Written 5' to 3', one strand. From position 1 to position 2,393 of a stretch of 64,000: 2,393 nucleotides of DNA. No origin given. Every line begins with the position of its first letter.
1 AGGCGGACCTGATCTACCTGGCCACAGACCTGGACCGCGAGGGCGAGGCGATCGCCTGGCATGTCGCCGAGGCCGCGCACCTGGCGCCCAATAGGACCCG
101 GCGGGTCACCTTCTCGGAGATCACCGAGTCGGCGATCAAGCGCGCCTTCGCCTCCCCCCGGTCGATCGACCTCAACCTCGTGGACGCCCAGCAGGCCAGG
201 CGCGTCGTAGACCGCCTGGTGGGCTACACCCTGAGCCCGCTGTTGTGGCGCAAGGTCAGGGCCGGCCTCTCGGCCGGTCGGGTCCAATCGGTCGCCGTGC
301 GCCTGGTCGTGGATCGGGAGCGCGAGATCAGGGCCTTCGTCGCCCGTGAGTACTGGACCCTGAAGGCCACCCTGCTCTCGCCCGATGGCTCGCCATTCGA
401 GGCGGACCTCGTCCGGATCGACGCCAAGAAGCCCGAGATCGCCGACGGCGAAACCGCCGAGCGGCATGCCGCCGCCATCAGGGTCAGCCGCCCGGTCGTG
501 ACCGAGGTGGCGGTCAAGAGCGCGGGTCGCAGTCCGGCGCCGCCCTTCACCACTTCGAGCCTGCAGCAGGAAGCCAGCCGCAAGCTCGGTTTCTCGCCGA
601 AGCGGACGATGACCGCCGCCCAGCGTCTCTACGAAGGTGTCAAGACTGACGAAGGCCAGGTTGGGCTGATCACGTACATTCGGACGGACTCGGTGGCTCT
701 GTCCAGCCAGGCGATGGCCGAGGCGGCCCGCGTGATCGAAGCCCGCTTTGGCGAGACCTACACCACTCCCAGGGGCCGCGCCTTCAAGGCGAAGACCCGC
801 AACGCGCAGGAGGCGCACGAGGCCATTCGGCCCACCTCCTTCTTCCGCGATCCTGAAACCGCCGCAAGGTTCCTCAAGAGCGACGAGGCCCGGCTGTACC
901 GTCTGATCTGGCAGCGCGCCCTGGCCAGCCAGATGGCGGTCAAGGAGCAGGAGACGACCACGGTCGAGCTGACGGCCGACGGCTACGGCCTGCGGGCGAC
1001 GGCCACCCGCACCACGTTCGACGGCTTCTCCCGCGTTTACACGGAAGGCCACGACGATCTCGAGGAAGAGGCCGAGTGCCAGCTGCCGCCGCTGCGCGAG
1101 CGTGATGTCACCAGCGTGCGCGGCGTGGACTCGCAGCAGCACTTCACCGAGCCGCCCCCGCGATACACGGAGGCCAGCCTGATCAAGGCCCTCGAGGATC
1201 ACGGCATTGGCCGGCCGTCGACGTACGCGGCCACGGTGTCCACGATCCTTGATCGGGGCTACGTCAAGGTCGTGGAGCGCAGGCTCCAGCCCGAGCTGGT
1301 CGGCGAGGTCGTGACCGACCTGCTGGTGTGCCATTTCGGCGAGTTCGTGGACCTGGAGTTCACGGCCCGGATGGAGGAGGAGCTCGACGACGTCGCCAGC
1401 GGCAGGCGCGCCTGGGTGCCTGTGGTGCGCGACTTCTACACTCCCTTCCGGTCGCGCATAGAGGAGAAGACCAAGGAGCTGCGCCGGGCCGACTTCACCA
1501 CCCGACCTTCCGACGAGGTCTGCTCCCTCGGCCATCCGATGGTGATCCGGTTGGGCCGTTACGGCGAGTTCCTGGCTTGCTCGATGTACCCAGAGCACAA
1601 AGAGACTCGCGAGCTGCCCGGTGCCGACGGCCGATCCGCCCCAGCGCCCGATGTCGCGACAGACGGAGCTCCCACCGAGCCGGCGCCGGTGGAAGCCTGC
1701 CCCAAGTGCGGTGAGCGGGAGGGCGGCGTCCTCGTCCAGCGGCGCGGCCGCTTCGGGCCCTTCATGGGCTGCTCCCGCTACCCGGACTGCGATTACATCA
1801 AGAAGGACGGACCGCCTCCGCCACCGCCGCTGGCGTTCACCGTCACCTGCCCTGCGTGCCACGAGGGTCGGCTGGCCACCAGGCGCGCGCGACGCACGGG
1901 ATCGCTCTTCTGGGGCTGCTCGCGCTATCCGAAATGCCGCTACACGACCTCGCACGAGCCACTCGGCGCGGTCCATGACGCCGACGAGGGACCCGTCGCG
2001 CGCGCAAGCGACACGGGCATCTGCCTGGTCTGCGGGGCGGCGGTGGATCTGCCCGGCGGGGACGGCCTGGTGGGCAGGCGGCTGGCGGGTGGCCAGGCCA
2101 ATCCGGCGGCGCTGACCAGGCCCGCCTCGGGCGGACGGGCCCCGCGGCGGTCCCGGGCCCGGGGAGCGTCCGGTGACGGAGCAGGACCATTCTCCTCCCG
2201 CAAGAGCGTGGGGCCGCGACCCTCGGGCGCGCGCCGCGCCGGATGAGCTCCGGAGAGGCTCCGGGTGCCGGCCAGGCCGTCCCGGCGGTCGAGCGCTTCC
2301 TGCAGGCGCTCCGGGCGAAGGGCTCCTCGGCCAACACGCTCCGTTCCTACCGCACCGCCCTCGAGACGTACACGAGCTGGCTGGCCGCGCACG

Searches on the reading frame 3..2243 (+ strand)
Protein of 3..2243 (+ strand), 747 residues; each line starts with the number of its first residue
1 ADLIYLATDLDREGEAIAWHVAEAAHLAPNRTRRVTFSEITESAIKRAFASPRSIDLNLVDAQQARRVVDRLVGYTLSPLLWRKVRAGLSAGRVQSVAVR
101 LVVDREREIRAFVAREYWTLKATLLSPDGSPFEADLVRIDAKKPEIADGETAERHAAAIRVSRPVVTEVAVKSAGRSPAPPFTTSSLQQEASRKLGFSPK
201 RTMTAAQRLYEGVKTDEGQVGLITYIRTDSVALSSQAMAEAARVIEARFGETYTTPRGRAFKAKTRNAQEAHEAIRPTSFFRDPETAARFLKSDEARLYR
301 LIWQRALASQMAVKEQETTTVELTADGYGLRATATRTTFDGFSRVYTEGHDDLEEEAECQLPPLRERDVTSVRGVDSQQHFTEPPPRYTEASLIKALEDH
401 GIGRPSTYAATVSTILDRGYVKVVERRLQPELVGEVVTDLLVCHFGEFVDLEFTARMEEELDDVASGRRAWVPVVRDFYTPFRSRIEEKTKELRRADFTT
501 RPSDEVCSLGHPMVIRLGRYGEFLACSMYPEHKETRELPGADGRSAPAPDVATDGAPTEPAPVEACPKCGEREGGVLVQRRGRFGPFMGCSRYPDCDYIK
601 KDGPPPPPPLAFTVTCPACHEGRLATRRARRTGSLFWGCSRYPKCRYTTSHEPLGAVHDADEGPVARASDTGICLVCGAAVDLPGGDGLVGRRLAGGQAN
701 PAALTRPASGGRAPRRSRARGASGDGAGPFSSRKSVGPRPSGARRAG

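Call 46: search_protein_families(library=pfam, proteins=[window:3-2243:+], max_evalue=0.00001)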
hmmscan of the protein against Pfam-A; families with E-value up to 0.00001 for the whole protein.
window:3-2243:+ (747 aa): 3 families
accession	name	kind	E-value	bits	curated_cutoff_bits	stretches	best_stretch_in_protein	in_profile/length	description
PF01131.25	Topoisom_bac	-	3.8e-118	395.5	35.1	1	55-475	2-410/411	DNA topoisomerase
PF01396.24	Zn_ribbon_Top1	-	7.2e-31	106.1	32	3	564-602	2-36/39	Topoisomerase DNA binding C4 zinc finger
PF01751.28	Toprim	-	1.1e-06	29.2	23.1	1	2-40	57-96/96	Toprim domain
